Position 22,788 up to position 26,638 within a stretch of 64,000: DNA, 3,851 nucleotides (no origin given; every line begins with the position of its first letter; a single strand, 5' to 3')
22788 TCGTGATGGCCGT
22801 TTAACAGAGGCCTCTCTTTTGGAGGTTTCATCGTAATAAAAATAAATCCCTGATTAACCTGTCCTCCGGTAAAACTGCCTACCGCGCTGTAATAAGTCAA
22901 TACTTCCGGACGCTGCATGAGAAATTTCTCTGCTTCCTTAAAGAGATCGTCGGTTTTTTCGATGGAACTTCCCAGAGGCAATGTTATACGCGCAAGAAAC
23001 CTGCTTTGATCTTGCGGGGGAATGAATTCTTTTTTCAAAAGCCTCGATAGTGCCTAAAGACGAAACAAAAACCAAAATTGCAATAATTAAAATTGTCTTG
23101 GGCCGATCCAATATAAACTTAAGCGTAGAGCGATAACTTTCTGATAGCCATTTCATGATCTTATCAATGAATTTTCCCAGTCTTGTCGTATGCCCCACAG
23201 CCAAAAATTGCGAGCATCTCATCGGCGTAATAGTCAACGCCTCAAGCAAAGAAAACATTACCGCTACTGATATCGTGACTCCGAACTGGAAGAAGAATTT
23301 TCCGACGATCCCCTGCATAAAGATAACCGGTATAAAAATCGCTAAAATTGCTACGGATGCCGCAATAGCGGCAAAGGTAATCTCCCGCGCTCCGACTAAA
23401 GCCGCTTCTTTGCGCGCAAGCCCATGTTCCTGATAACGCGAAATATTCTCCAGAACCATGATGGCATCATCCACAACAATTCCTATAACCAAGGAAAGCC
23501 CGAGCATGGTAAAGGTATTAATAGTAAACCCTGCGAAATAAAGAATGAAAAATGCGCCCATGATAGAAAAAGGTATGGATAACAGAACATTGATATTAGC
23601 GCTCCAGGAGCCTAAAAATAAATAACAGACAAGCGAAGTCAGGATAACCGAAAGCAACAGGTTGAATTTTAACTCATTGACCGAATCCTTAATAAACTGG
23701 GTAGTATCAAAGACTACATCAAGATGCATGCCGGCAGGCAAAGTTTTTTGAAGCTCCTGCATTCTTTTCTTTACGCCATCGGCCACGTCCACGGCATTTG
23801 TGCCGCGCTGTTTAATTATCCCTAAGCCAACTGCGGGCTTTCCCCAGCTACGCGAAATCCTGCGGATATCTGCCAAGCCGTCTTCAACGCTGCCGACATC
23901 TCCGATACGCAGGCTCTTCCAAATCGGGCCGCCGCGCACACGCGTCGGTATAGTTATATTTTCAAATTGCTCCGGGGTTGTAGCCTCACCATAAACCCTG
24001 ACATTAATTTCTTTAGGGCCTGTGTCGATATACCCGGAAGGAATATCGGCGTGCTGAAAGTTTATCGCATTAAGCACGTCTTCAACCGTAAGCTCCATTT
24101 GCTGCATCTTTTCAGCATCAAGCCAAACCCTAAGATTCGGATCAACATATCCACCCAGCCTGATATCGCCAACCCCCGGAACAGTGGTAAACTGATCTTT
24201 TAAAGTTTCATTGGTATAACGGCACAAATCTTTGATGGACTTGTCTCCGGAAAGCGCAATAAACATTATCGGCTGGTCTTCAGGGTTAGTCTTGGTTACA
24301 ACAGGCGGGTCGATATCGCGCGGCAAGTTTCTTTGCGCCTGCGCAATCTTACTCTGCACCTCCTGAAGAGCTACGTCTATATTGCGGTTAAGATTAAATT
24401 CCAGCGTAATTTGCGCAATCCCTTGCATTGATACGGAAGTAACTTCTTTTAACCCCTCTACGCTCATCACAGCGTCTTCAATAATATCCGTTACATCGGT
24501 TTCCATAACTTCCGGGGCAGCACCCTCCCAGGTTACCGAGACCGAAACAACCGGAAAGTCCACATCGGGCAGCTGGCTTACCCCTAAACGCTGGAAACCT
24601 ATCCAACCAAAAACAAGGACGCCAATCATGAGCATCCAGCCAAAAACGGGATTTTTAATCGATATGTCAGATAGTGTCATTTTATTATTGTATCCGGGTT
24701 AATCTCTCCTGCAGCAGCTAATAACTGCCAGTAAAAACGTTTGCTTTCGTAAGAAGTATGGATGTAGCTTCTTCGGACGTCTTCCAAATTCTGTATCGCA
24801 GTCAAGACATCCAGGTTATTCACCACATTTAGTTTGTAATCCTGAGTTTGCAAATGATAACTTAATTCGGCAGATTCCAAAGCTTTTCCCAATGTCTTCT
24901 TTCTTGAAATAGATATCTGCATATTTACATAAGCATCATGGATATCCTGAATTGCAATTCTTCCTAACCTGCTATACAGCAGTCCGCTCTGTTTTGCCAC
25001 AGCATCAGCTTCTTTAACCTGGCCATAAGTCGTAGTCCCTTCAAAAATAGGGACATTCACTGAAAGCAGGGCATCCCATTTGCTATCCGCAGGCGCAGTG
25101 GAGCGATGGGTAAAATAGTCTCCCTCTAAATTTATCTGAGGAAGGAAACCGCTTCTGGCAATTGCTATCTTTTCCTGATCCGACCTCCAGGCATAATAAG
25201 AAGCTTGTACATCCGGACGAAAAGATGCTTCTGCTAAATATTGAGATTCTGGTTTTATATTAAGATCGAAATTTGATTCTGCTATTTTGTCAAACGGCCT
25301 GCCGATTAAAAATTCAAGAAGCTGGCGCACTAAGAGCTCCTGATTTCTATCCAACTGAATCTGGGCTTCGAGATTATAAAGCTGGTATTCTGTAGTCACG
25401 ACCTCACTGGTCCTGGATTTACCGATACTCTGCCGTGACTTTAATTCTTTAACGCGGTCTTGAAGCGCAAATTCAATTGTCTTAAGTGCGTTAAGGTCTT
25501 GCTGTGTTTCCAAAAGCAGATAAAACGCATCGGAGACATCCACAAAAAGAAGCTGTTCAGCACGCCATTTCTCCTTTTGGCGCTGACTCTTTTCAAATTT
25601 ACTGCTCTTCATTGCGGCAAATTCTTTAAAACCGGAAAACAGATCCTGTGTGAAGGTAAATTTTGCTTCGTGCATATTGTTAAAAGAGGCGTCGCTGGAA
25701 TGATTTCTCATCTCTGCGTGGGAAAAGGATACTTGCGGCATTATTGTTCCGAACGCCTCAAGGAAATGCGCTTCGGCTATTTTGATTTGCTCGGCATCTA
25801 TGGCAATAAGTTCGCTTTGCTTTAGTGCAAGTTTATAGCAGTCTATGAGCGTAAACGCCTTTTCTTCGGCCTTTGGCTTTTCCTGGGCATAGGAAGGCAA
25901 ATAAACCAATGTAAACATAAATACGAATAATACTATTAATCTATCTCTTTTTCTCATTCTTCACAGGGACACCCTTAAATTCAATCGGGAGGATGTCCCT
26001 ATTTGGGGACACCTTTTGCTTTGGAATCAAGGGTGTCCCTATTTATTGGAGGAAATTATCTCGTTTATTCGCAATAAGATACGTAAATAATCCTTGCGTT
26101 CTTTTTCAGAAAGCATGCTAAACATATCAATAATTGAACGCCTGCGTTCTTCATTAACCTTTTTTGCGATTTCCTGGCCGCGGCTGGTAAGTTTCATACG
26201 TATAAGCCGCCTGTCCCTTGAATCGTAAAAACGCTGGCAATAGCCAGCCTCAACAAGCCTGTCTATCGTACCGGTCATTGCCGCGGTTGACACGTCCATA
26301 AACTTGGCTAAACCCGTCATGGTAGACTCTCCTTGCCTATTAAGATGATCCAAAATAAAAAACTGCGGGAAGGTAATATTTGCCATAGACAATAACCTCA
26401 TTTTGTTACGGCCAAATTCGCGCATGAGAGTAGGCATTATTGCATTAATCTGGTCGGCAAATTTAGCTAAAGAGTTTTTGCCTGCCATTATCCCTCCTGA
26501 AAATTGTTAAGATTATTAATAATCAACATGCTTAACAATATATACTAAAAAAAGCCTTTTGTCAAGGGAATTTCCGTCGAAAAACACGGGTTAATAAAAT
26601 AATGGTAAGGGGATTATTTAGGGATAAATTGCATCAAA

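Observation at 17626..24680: EmrB-type and RND efflux pumps are riddled with frameshifts while their neighbours are intact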

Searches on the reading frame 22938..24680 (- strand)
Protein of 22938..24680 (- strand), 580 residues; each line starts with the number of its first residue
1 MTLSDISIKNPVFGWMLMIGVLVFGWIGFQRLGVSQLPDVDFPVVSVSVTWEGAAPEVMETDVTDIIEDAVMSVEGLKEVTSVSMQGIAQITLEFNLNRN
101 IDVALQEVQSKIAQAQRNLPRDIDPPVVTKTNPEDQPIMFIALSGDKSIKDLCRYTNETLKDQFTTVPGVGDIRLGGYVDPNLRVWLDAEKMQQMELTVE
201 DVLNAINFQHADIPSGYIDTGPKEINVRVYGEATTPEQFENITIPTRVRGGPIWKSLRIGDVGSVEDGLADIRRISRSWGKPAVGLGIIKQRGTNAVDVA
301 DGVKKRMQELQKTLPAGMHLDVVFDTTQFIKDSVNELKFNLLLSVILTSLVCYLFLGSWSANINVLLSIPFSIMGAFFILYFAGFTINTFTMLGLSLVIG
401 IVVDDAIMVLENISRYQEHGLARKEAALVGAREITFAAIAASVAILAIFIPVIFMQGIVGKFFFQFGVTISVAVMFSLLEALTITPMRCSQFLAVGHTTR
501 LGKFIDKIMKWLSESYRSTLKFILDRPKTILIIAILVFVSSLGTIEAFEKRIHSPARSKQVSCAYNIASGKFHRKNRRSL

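Call 26: list_cluster_members(proteins=[window:22938-24680:-, window:18852-19166:-, window:17626-18216:-, window:18188-18577:-, window:21530-22078:-, window:22141-22632:-, window:48588-48989:-, window:44991-46457:-, window:55687-56286:-, window:46454-47404:-])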
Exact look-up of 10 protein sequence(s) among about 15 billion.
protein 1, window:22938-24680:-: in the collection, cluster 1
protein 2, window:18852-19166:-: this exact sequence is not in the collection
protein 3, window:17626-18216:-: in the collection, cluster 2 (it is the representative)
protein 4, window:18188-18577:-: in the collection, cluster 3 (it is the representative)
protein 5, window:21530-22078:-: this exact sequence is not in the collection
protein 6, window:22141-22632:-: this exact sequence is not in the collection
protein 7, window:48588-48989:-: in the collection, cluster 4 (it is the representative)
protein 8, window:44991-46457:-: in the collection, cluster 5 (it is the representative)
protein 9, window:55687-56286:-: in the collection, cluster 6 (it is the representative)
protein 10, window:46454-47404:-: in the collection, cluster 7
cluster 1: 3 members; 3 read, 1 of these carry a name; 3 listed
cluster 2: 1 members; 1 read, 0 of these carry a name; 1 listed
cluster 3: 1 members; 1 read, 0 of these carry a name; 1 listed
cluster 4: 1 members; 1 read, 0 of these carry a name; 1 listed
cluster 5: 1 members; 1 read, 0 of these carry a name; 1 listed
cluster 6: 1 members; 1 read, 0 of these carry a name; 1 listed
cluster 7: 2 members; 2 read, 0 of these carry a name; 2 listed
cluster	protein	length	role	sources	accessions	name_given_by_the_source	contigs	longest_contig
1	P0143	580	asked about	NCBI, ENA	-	-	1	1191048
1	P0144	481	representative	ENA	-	-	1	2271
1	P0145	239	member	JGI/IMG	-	multidrug efflux pump subunit AcrB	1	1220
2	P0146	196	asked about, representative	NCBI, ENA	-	-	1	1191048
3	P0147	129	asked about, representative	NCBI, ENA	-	-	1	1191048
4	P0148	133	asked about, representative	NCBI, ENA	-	-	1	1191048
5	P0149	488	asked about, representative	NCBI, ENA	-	-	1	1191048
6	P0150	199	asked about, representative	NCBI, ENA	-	-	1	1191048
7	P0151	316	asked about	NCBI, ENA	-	-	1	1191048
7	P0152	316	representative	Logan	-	-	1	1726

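Call 27: find_encoding_contigs(protein=P0152, flank=10000, max_places=6)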
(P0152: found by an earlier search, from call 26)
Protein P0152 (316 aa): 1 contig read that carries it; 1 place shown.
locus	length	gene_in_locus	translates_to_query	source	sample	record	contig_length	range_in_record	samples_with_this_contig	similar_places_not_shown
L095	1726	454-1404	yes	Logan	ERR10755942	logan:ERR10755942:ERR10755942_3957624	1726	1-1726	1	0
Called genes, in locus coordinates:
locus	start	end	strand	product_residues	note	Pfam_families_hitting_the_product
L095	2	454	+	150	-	?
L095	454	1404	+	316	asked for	PF13476:AAA_23 (weak), PF00005:ABC_tran, PF13304:AAA_21 (faint)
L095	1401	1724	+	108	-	?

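Call 28: find_encoding_contigs(protein=P0144, flank=10000, max_places=6)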
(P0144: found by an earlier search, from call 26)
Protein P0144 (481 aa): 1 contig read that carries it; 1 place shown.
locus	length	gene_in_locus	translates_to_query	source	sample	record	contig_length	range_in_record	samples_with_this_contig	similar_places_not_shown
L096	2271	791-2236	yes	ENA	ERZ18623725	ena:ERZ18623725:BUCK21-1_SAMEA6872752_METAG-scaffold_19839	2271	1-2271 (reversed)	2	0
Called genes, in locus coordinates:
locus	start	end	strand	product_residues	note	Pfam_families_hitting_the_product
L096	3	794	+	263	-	?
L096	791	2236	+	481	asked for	PF00873:ACR_tran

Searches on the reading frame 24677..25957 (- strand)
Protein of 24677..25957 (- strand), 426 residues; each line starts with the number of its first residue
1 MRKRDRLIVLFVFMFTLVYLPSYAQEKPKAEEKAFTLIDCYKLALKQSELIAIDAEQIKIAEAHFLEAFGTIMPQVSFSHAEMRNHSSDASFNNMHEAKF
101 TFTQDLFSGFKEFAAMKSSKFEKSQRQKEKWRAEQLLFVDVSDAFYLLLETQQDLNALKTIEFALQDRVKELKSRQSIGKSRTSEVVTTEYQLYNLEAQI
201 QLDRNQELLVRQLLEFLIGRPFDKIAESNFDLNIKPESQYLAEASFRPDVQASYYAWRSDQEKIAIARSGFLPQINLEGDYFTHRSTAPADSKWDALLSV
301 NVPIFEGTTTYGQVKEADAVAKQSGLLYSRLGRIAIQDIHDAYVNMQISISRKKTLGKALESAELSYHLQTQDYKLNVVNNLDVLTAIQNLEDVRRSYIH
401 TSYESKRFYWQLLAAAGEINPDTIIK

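Call 62: search_protein_families(library=pfam, proteins=[window:24677-25957:-], max_evalue=0.00001)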
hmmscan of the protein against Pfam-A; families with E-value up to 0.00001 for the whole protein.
window:24677-25957:- (426 aa): 1 family
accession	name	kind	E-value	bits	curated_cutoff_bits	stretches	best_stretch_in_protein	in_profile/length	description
PF02321.23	OEP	-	1.6e-38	132.8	22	2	245-399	10-169/187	Outer membrane efflux protein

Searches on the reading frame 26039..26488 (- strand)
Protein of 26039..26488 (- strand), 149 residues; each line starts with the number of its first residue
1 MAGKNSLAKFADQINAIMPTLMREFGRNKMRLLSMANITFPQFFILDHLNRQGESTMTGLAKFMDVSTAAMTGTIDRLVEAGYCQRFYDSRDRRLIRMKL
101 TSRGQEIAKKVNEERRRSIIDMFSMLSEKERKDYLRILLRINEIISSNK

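Call 11: find_encoding_contigs(protein=window:26039-26488:-, flank=10000, max_places=10)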
Protein window:26039-26488:- (149 aa): 1 contig read that carries it; 1 place shown.
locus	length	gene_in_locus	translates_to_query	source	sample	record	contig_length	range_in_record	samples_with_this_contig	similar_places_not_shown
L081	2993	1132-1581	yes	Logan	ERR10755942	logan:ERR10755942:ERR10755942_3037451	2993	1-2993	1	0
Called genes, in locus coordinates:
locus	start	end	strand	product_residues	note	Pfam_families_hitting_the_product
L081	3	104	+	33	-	?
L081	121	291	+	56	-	PF11154:DUF2934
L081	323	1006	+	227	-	PF01814:Hemerythrin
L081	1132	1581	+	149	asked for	PF22381:Staph_reg_Sar_Rot (weak), PF01047:MarR, PF12802:MarR_2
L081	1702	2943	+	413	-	PF02321:OEP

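Call 62: search_protein_families(library=pfam, proteins=[window:26039-26488:-], max_evalue=0.00001)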
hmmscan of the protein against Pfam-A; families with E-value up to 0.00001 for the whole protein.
window:26039-26488:- (149 aa): 3 families
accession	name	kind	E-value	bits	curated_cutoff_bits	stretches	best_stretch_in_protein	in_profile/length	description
PF01047.28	MarR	-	1.6e-14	54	24.6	1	38-95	1-58/59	MarR family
PF12802.13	MarR_2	-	1.4e-08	35.2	27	1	37-91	2-57/61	MarR family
PF22381.2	Staph_reg_Sar_Rot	-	2.6e-06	27.9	27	1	34-110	8-84/85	Transcriptional regulator SarA/Rot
